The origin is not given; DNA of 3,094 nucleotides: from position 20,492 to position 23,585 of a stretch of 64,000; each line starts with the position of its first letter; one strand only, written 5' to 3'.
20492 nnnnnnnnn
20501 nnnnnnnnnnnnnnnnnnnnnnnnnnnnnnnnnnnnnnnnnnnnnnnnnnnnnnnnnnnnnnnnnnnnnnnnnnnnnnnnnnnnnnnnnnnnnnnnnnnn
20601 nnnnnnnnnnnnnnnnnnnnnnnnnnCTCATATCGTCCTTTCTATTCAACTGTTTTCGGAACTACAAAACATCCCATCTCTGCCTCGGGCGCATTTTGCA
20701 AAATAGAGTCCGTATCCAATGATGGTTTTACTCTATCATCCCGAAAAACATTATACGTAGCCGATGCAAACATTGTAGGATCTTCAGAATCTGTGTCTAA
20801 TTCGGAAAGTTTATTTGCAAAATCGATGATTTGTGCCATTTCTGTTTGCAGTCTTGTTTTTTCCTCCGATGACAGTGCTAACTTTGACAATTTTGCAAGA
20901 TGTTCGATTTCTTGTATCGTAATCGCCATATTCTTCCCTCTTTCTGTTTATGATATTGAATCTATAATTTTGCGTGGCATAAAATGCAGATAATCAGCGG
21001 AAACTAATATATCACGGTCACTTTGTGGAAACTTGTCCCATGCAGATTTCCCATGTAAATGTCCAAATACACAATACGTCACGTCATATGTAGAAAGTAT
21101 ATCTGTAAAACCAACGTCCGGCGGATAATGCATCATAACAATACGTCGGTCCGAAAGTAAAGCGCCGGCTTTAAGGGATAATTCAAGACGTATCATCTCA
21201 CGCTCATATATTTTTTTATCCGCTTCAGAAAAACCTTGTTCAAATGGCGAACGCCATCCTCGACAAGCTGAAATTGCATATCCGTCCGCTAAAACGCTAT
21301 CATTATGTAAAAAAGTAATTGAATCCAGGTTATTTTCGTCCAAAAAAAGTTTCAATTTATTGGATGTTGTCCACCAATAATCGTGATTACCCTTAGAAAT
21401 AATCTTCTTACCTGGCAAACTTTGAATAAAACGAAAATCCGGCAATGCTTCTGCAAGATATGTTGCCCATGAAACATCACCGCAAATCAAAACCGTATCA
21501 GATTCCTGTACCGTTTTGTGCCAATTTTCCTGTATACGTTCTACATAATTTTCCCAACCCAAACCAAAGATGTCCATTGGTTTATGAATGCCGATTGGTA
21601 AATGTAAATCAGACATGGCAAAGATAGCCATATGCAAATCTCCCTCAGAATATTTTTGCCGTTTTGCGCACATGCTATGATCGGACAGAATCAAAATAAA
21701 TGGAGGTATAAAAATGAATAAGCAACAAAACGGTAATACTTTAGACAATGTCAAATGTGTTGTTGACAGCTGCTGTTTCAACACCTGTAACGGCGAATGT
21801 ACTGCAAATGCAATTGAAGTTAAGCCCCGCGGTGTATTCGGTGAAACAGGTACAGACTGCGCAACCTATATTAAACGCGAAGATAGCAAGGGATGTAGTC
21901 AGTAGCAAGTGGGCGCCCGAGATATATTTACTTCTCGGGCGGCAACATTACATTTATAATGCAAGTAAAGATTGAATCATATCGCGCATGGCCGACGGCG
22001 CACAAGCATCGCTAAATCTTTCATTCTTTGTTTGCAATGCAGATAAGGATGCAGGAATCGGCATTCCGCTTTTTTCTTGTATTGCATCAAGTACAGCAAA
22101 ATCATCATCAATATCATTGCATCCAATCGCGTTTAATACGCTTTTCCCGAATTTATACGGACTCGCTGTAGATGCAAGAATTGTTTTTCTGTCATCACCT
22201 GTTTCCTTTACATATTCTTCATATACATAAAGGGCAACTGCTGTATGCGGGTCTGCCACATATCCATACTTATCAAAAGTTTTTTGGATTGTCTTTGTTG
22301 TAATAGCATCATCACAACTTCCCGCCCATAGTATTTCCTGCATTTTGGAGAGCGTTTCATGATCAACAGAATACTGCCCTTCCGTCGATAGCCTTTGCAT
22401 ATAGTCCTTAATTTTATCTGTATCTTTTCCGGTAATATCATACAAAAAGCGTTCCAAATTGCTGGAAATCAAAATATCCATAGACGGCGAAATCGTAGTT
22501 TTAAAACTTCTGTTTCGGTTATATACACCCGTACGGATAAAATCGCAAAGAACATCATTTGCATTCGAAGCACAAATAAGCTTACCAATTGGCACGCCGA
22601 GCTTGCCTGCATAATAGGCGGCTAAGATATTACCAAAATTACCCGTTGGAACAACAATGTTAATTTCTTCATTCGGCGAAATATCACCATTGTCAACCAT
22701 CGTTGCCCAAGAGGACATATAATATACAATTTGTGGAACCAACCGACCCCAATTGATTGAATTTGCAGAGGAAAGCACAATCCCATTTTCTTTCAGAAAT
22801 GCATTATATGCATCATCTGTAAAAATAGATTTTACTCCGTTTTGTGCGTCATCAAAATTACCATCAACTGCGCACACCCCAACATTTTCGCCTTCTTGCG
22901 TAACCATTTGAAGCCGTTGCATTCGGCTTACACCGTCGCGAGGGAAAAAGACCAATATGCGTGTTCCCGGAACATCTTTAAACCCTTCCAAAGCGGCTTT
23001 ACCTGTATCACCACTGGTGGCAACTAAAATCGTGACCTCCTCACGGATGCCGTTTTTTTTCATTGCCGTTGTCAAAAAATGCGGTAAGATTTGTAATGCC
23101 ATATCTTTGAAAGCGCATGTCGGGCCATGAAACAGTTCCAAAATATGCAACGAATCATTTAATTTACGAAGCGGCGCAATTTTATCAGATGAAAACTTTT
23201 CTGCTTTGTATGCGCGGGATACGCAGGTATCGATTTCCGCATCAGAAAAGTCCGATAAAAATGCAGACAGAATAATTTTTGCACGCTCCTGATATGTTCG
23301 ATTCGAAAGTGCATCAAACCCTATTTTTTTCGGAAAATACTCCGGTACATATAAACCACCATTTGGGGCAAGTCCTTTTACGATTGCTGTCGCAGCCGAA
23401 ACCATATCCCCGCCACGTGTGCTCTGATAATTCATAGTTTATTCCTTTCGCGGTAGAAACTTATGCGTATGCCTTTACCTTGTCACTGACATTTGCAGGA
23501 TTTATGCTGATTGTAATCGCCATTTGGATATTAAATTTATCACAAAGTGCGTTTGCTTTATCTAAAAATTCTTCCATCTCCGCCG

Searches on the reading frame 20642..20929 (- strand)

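Call 11: search_protein_families(library=pfam, proteins=[window:20642-20929:-], max_evalue=0.00001)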
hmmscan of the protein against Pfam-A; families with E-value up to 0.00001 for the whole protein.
window:20642-20929:- (95 aa): 1 family
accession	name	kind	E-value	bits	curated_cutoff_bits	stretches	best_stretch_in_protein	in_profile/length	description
PF02686.20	GatC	-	8.2e-19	68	23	1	19-90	1-66/66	Glu-tRNAGln amidotransferase C subunit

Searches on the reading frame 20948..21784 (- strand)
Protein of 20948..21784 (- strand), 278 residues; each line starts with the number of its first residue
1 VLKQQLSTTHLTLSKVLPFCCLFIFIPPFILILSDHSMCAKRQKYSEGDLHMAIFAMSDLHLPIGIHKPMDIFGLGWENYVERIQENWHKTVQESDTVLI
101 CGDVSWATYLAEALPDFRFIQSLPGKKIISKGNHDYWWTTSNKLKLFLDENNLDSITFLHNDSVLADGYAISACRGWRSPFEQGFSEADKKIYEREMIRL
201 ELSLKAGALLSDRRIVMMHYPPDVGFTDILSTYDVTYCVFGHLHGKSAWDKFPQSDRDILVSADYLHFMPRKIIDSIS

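Call 11: search_protein_families(library=pfam, proteins=[window:20948-21784:-], max_evalue=0.00001)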
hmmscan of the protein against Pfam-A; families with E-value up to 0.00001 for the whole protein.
window:20948-21784:- (278 aa): 1 family
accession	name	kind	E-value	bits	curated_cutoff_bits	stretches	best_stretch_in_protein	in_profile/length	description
PF00149.33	Metallophos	-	5.1e-10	40.5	21.5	1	52-245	1-190/191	Calcineurin-like phosphoesterase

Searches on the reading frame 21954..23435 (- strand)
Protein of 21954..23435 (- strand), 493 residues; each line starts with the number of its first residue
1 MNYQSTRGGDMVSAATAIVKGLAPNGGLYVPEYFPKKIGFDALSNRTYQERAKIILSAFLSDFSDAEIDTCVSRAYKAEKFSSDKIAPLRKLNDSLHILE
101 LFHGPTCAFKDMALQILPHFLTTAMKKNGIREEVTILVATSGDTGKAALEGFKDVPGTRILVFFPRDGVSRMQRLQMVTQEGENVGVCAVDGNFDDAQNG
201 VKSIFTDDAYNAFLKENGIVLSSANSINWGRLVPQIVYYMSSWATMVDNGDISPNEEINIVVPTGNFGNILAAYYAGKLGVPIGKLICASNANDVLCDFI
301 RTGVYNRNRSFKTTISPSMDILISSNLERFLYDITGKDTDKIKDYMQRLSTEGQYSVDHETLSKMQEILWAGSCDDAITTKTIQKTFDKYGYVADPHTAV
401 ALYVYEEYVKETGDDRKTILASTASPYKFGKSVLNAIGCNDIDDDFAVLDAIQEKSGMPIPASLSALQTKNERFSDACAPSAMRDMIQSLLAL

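Call 11: search_protein_families(library=pfam, proteins=[window:21954-23435:-], max_evalue=0.00001)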
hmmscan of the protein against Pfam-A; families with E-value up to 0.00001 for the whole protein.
window:21954-23435:- (493 aa): 3 families
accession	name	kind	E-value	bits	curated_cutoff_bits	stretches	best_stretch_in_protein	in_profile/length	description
PF14821.11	Thr_synth_N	-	1.8e-17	63.7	25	1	2-76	1-79/79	Threonine synthase N terminus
PF00291.31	PALP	-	2.1e-14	54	35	1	96-355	24-262/295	Pyridoxal-phosphate dependent enzyme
PF24857.1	THR4_C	-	2.1e-07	31.4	27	1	398-445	1-50/85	Threonine synthase, C-terminal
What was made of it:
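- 21954..23435 (-): thrC (threonine synthase), downstream neighbour, 25-nt gap. Pfam Thr_synth_N/PALP/THR4_C in call 11.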
